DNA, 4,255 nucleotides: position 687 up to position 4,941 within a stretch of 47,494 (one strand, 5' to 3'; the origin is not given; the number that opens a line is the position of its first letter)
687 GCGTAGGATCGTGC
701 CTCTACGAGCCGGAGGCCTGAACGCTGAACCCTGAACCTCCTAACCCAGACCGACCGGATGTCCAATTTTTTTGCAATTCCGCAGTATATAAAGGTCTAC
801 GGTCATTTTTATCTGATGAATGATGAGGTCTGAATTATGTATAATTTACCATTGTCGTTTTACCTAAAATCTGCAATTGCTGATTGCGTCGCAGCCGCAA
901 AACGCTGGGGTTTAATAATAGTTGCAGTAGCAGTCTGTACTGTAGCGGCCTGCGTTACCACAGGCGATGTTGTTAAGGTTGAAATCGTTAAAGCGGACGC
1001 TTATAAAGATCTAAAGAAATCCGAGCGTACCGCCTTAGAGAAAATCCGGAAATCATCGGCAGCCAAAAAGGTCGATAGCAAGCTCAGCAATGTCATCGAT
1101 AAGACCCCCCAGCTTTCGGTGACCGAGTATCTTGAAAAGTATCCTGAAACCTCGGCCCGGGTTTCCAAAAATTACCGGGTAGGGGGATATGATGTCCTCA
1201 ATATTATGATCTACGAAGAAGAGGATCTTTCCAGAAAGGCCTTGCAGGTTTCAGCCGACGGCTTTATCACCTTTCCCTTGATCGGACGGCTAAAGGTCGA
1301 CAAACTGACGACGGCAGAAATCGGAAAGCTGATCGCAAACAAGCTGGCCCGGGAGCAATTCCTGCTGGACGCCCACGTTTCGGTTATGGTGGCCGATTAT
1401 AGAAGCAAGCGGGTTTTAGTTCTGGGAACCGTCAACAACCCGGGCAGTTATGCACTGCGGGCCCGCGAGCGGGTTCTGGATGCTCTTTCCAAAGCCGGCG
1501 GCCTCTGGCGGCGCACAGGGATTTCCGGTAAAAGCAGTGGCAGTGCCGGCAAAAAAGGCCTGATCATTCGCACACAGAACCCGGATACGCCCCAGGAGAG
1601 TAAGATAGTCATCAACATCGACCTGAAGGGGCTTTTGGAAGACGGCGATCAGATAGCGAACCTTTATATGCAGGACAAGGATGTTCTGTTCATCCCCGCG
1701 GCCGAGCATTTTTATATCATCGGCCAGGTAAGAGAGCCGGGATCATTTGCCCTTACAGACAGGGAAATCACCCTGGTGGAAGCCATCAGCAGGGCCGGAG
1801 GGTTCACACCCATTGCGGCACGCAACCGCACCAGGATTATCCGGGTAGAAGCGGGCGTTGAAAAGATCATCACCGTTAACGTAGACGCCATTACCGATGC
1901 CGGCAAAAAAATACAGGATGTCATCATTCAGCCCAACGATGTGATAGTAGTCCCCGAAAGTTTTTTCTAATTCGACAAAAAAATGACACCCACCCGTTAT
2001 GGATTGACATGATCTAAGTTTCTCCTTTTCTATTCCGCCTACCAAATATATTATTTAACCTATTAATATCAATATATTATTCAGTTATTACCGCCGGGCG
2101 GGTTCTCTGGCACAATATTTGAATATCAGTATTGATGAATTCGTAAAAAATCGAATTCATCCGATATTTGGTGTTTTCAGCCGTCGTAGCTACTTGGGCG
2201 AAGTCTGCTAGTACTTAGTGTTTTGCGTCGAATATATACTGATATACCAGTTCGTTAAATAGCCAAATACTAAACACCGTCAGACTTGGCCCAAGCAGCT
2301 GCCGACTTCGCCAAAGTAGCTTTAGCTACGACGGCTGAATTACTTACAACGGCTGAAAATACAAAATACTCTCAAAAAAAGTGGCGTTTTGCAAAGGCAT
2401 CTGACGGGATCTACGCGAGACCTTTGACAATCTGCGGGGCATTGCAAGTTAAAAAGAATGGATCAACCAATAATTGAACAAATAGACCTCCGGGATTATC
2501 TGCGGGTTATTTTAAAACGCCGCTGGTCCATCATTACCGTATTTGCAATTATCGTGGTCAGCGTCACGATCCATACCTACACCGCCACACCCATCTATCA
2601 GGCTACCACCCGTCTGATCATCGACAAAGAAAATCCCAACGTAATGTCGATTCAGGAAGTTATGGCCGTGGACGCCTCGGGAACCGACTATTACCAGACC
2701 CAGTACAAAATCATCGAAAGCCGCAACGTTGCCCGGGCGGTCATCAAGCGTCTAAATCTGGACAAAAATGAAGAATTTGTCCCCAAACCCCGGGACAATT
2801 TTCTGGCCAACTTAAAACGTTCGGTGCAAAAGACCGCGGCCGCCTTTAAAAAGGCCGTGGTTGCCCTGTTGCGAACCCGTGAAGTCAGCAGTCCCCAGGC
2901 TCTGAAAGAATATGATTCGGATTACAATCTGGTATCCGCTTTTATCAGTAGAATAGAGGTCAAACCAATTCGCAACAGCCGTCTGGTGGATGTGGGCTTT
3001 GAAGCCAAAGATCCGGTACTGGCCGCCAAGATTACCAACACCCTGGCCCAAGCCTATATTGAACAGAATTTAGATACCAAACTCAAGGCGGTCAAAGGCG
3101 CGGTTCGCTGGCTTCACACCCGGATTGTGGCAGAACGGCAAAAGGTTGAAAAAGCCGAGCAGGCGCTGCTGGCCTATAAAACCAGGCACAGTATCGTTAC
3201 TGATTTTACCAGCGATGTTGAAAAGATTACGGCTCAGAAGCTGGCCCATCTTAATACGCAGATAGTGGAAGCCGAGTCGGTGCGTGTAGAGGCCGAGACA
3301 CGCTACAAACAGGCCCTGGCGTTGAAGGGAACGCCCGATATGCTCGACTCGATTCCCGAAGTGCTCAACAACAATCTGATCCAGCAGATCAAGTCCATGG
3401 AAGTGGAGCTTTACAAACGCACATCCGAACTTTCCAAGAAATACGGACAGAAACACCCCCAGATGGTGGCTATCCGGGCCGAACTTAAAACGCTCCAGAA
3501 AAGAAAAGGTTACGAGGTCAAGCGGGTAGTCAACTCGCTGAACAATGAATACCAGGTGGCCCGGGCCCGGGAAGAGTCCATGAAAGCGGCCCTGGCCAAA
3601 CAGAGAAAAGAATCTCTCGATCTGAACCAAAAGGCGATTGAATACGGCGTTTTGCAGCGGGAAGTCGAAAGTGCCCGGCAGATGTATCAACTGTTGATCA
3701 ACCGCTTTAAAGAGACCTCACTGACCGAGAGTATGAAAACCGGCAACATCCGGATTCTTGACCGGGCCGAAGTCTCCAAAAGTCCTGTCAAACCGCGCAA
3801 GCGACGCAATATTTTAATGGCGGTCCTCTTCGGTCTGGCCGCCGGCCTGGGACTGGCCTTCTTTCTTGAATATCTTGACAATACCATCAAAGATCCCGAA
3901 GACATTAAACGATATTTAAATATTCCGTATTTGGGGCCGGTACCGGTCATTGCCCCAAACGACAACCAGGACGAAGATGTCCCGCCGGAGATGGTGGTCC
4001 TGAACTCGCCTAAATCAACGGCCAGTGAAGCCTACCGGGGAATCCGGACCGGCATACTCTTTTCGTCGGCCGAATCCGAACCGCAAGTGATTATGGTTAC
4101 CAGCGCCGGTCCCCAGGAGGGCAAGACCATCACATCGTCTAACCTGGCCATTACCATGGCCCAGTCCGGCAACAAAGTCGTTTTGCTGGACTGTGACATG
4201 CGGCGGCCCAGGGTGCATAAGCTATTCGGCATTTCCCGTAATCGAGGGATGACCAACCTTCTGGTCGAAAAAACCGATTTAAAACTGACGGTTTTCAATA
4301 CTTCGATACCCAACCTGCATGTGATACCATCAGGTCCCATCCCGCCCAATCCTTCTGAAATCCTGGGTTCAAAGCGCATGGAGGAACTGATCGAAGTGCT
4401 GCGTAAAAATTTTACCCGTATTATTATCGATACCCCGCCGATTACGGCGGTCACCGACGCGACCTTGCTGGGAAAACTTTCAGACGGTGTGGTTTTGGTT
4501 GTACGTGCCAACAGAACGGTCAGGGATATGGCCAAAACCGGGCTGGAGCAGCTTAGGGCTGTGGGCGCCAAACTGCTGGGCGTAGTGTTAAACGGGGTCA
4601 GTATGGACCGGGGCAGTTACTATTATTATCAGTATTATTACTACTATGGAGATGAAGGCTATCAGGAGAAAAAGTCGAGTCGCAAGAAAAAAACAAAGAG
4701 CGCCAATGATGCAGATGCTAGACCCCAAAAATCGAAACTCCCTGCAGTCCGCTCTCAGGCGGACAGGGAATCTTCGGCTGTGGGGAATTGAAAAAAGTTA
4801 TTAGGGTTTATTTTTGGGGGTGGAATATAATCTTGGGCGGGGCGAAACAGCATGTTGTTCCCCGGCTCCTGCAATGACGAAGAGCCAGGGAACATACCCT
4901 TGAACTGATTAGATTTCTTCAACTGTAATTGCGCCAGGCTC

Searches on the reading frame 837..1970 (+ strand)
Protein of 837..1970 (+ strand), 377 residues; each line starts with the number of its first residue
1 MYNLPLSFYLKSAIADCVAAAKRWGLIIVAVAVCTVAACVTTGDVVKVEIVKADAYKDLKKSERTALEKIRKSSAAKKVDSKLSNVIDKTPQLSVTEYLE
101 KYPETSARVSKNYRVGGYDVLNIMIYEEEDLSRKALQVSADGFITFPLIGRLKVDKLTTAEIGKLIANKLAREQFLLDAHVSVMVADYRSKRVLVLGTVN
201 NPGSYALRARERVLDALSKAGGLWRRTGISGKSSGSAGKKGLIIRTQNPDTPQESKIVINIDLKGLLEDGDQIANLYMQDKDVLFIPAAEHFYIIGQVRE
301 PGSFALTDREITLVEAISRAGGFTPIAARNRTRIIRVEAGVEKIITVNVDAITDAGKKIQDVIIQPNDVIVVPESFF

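Call 45: search_protein_families(library=pfam, proteins=[window:837-1970:+], max_evalue=0.0001)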
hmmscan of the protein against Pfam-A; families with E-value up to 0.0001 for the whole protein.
window:837-1970:+ (377 aa): 3 families
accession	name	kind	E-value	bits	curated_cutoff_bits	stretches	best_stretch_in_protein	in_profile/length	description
PF22461.2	SLBB_2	-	1.9e-20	73.1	27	2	291-372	2-79/79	SLBB domain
PF02563.21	Poly_export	-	4.5e-18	65.6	28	1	109-185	3-76/77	Polysaccharide biosynthesis/export protein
PF10531.15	SLBB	-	8.3e-16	58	27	2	292-341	2-49/55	SLBB domain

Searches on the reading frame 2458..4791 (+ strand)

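Call 45: search_protein_families(library=pfam, proteins=[window:2458-4791:+], max_evalue=0.0001)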
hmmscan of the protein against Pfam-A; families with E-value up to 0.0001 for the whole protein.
window:2458-4791:+ (777 aa): 6 families
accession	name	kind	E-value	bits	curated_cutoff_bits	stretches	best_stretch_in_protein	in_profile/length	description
PF13807.11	GNVR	-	2.4e-17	63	27.7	1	398-469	8-79/82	G-rich domain on putative tyrosine kinase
PF10609.15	ParA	-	6.4e-13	49.1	27.1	1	543-713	4-174/246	NUBPL iron-transfer P-loop NTPase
PF13614.12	AAA_31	-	1.1e-12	48.7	27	1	554-699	13-160/177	AAA domain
PF02706.20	Wzz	-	1.9e-11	44.6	25.5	1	7-98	1-90/91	Chain length determinant protein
PF01656.29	CbiA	-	9.1e-08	32.6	25.4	1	545-655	1-72/125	CobQ/CobB/MinD/ParA nucleotide binding domain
PF13500.12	AAA_26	-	4.3e-06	27.2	27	0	659-717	112-170/198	AAA domain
